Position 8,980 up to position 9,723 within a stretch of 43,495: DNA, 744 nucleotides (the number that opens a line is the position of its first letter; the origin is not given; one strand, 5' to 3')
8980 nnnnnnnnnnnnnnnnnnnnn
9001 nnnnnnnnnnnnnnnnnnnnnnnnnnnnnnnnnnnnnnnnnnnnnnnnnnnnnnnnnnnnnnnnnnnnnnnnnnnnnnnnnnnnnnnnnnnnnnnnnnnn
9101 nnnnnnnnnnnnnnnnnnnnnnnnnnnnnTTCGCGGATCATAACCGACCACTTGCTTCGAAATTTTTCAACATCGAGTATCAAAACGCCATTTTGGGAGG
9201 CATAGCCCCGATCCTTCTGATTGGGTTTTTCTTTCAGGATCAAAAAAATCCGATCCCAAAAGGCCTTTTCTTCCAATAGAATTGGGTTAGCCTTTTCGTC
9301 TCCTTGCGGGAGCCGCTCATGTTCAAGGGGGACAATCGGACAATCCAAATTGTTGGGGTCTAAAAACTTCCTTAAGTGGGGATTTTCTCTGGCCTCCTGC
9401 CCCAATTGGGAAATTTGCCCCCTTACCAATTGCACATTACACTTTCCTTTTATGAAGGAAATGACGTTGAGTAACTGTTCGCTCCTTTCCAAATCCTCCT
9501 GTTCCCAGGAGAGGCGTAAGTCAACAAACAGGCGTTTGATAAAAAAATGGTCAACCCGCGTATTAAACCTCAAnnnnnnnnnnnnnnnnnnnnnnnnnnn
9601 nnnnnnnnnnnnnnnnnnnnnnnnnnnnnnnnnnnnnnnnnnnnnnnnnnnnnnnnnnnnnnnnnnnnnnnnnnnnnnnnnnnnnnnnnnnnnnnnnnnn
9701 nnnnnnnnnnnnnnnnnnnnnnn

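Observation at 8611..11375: Translationally coupled ABC-type ATPase + uncharacterised 320-aa partner: candidate two-gene abortive-infection/defence pair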

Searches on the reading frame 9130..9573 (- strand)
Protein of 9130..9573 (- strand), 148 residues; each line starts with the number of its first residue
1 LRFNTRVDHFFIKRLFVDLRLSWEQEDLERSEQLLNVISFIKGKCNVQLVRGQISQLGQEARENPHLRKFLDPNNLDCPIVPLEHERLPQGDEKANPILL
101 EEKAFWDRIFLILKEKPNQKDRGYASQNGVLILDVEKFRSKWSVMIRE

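Call 78: predict_structure(alignment_id=A6)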
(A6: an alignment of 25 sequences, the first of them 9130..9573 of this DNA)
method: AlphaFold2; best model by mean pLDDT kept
length: 148 residues; sequences in the alignment: 25
mean_pLDDT: 88.7   pTM: 0.82
mean pLDDT of the five models: 88.7, 88.6, 88.6, 88.0, 87.7
residues with pLDDT >= 90: 90; 70-90: 54; 50-70: 4; < 50: 0
segments of 3 or more residues with pLDDT < 50: none
pLDDT, mean of each block of 10 residues (from residue 1): 90 95 95 92 93 94 95 93 84 77 81 92 86 87 72
secondary structure, 60 per line:
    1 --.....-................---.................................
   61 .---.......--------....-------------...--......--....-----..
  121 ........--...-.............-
elements in order: E3-7 H9-24 H28-44 E45-50 H51-61 H65-71 E80-83 H102-107 E110-113 H119-128 E131-133 H135-147

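Call 80: fold_search(model_id=the predicted structure, library=pdb)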
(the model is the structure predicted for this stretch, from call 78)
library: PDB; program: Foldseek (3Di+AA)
matches with E <= 10: 570; with E <= 0.001: 0
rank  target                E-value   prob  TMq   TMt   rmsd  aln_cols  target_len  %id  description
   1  5h4g_B                4.5e-03  0.99  0.47  0.49   9.1       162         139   13  Structure of PIN-domain protein (VapC4 toxin) from Pyrococcus horikoshii determined at 1.77 A resolution (released 2016-11-23)
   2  5h4g_A                1.6e-02  0.95  0.44  0.45   9.6       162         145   15  Structure of PIN-domain protein (VapC4 toxin) from Pyrococcus horikoshii determined at 1.77 A resolution (released 2016-11-23)
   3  1o4w                  1.7e-02  0.94  0.38  0.43   9.1       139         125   12  CRYSTAL STRUCTURE OF a PIN (PILT N-TERMINUS) DOMAIN CONTAINING PROTEIN (AF0591) FROM ARCHAEOGLOBUS FULGIDUS AT 1.90 A RE (released 2003-07-29)
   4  1y82_B                2.3e-02  0.97  0.50  0.50   8.6       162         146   14  Conserved hypothetical protein Pfu-367848-001 from Pyrococcus furiosus (released 2005-01-25)
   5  9n6v_SL               2.6e-02  0.93  0.41  0.36   9.1       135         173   10  SSU processome maturation and disassembly, State A (released 2025-11-05)
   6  8rd3_B                3.3e-02  0.75  0.38  0.29  10.5       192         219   11  Crystal structure of Saccharomyces cerevisiae Nmd4 protein bound to Upf1 helicase domain (released 2024-08-14)
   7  5yww                  3.6e-02  0.82  0.35  0.14  10.2       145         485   11  Archael RuvB-like Holiday junction helicase (released 2018-06-13)
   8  3ix7_B                4.0e-02  0.80  0.36  0.39   8.7       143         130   12  Crystal structure of a domain of functionally unknown protein from Thermus thermophilus HB8 (released 2009-09-22)
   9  4ifd_J                4.3e-02  0.75  0.40  0.09   9.9       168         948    7  Crystal structure of an 11-subunit eukaryotic exosome complex bound to RNA (released 2013-02-06)
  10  8rdd                  4.6e-02  0.75  0.39  0.36  10.3       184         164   12  Crystal structure of Saccharomyces cerevisiae Nmd4 protein involved in nonsense mediated mRNA decay (released 2024-08-14)
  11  2hww_B                4.9e-02  0.60  0.36  0.34  12.2       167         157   14  Structure of PIN domain of human SMG6 (released 2006-11-14)
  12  6zqg_UX               5.5e-02  0.84  0.40  0.41   9.3       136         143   10  Cryo-EM structure of the 90S pre-ribosome from Saccharomyces cerevisiae, state Dis-C (released 2020-09-23)
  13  6ke6_5K               5.9e-02  0.82  0.39  0.34   9.3       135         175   11  3.4 angstrom cryo-EM structure of yeast 90S small subunit preribosome (released 2020-08-05)
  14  2hww_C                6.3e-02  0.63  0.38  0.39  11.1       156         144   14  Structure of PIN domain of human SMG6 (released 2006-11-14)
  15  9n7a_SL               6.7e-02  0.84  0.40  0.41   9.3       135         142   11  SSU processome maturation and disassembly, State N (released 2025-11-05)
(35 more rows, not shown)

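Call 82: search_protein_families(library=pfam, proteins=[window:9130-9573:-], max_evalue=1)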
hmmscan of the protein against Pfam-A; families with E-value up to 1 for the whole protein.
window:9130-9573:- (148 aa): 0 families
